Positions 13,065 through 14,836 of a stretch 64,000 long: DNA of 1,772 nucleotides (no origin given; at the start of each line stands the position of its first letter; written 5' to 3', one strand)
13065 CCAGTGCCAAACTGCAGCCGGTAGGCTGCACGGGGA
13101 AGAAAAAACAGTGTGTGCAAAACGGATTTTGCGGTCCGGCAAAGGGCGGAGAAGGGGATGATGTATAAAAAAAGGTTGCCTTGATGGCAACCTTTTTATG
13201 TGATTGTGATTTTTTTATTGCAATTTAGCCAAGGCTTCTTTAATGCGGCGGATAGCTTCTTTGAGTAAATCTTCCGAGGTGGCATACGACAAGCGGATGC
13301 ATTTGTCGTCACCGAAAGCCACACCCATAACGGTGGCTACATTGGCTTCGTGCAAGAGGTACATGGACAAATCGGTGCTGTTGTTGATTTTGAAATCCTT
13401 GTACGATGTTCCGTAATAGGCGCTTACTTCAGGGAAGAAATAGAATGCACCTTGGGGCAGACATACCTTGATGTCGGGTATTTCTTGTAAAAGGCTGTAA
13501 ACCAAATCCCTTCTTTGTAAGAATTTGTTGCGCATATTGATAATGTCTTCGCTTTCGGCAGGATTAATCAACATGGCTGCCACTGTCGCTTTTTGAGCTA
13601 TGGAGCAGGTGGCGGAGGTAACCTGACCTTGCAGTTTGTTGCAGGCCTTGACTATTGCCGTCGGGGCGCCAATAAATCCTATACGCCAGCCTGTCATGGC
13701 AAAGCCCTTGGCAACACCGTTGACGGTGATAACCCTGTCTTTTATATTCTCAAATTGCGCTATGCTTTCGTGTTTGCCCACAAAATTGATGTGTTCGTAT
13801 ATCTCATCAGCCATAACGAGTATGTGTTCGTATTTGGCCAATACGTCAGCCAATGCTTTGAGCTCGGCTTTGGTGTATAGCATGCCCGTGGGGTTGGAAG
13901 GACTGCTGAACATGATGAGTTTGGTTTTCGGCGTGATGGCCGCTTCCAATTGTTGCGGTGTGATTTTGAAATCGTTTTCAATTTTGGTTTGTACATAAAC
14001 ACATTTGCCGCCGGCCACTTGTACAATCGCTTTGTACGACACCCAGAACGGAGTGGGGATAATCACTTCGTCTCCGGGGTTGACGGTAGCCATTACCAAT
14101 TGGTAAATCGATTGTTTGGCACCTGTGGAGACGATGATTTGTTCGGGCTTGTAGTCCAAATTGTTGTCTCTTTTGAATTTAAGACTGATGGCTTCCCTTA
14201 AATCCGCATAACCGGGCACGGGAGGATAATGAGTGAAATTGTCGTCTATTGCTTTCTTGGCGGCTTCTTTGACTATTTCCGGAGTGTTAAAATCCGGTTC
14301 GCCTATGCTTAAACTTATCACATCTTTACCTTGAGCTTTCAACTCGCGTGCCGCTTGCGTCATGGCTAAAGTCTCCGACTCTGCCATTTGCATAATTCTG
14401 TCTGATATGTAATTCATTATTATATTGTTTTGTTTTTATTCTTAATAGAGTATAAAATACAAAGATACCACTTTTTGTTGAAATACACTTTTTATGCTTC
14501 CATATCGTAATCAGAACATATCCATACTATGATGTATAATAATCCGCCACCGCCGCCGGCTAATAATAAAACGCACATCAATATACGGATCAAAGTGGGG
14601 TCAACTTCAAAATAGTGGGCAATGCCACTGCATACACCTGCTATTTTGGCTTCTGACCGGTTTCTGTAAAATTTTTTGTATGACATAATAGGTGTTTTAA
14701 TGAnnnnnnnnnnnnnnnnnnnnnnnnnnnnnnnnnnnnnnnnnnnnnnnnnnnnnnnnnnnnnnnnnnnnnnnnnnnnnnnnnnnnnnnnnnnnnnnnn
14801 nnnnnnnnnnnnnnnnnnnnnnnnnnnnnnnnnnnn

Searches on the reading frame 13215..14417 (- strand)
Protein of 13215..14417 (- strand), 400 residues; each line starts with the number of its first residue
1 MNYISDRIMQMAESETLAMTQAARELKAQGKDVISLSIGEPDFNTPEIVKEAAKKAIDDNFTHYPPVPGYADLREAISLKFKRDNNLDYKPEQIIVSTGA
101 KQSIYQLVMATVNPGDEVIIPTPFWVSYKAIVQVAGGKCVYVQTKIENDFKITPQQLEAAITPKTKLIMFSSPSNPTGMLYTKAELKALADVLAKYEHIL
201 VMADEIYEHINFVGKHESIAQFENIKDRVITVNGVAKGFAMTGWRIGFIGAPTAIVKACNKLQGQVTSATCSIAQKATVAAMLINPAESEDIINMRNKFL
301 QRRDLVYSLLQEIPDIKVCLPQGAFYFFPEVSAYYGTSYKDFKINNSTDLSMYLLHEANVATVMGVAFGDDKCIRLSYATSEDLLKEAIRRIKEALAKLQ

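Call 10: search_protein_families(library=pfam, proteins=[window:13215-14417:-])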
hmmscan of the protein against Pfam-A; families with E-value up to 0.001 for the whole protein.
window:13215-14417:- (400 aa): 4 families
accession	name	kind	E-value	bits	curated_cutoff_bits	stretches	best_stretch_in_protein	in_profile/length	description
PF00155.27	Aminotran_1_2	-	7e-79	266.1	19.7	1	31-392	1-361/361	Aminotransferase class I and II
PF01041.23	DegT_DnrJ_EryC1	-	4.9e-10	39.6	19.8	1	96-170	45-118/360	DegT/DnrJ/EryC1/StrS aminotransferase family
PF01053.26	Cys_Met_Meta_PP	-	1.1e-06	27.9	27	1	94-205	71-174/381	Cys/Met metabolism PLP-dependent enzyme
PF00266.25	Aminotran_5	-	2.2e-05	24.1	21.5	1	92-204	62-175/371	Aminotransferase class-V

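Call 11: search_protein_families(library=padloc, proteins=[window:13215-14417:-])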
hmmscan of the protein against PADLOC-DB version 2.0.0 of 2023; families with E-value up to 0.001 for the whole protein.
window:13215-14417:- (400 aa): 0 families

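Call 91: find_encoding_contigs(protein=window:13215-14417:-, flank=10000, max_places=8)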
Protein window:13215-14417:- (400 aa): 3 contigs read that carry it; 2 places shown.
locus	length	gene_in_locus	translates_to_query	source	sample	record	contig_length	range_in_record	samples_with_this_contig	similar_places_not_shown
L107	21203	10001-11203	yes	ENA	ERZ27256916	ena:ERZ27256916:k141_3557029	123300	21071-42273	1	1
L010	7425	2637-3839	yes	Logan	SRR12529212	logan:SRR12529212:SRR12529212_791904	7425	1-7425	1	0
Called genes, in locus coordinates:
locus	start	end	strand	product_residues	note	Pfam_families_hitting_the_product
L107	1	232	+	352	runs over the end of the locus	PF17761:DUF1016_N, PF06250:YhcG_C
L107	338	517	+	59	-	-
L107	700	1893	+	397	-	-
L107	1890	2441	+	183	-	PF21980:MksE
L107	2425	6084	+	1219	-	PF12128:DUF3584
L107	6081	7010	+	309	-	PF23947:DUF7281 (weak)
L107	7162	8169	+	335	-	PF13310:Virulence_RhuM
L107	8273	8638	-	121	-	-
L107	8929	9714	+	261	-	PF23023:Anti-Pycsar_Apyc1, PF00753:Lactamase_B, PF12706:Lactamase_B_2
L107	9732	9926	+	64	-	PF04024:PspC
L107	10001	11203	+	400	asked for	PF00155:Aminotran_1_2, PF00266:Aminotran_5 (faint), PF01053:Cys_Met_Meta_PP (weak), PF01041:DegT_DnrJ_EryC1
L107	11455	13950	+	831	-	PF13620:CarboxypepD_reg, PF13715:CarbopepD_reg_2, PF25020:TTR_TEN1-4 (weak), PF07715:Plug (weak), PF00593:TonB_dep_Rec_b-barrel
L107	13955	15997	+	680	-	PF22745:Nlig-Ia, PF01653:DNA_ligase_aden, PF03120:OB_DNA_ligase, PF03119:DNA_ligase_ZBD, PF12826:HHH_2, PF14520:HHH_5 (weak), PF00633:HHH (weak), PF00533:BRCT, +1 more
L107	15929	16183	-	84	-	-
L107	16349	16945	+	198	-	PF02620:YceD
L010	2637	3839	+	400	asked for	PF00155:Aminotran_1_2, PF00266:Aminotran_5 (faint), PF01053:Cys_Met_Meta_PP (weak), PF01041:DegT_DnrJ_EryC1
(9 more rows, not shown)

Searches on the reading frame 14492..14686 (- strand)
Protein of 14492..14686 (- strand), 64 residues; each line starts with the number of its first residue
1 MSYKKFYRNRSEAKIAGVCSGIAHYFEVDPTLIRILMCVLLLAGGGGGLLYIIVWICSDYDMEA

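Call 92: find_encoding_contigs(protein=window:14492-14686:-, flank=10000, max_places=10)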
Protein window:14492-14686:- (64 aa): 14 contigs read that carry it; 10 places shown.
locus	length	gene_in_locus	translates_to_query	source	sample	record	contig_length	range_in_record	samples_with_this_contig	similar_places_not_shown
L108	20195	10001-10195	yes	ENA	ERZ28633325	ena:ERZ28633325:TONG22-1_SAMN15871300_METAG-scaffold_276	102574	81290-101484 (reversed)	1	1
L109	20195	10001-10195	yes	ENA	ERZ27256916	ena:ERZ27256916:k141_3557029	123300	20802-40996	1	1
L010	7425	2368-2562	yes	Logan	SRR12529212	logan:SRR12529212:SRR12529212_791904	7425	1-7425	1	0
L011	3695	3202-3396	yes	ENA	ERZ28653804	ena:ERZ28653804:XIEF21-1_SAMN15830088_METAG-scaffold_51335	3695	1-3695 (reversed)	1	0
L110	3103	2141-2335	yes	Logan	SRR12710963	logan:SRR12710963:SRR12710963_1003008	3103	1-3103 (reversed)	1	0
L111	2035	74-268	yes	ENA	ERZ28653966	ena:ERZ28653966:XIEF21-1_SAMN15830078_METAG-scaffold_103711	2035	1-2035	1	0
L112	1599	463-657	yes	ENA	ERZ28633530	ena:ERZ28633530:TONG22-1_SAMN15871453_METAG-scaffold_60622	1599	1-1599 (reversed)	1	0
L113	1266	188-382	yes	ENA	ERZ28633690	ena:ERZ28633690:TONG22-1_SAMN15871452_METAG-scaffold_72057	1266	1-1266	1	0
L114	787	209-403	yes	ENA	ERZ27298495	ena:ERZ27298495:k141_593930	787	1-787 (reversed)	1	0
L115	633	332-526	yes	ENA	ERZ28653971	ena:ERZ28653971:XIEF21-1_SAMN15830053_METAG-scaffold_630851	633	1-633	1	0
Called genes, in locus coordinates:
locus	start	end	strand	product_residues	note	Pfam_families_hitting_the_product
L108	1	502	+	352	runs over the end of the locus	PF17761:DUF1016_N, PF06250:YhcG_C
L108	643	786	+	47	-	-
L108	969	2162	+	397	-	-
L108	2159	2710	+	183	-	PF21980:MksE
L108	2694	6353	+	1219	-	PF12128:DUF3584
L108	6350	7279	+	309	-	PF23947:DUF7281 (weak)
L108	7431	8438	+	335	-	PF13310:Virulence_RhuM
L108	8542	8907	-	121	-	-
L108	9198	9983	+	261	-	PF23023:Anti-Pycsar_Apyc1, PF00753:Lactamase_B, PF12706:Lactamase_B_2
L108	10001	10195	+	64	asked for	PF04024:PspC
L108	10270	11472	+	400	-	PF00155:Aminotran_1_2, PF01053:Cys_Met_Meta_PP (weak), PF01041:DegT_DnrJ_EryC1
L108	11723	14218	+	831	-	PF13620:CarboxypepD_reg, PF13715:CarbopepD_reg_2, PF25020:TTR_TEN1-4 (weak), PF07715:Plug (weak), PF00593:TonB_dep_Rec_b-barrel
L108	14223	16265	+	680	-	PF22745:Nlig-Ia, PF01653:DNA_ligase_aden, PF03120:OB_DNA_ligase, PF03119:DNA_ligase_ZBD, PF12826:HHH_2, PF14520:HHH_5 (weak), PF00633:HHH (weak), PF00533:BRCT, +1 more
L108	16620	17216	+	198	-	PF02620:YceD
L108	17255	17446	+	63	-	PF01783:Ribosomal_L32p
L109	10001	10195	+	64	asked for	PF04024:PspC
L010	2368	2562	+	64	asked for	PF04024:PspC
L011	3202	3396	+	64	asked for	PF04024:PspC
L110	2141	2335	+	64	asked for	PF04024:PspC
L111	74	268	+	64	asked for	PF04024:PspC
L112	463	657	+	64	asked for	PF04024:PspC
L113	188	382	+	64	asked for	PF04024:PspC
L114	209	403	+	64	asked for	PF04024:PspC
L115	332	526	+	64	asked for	PF04024:PspC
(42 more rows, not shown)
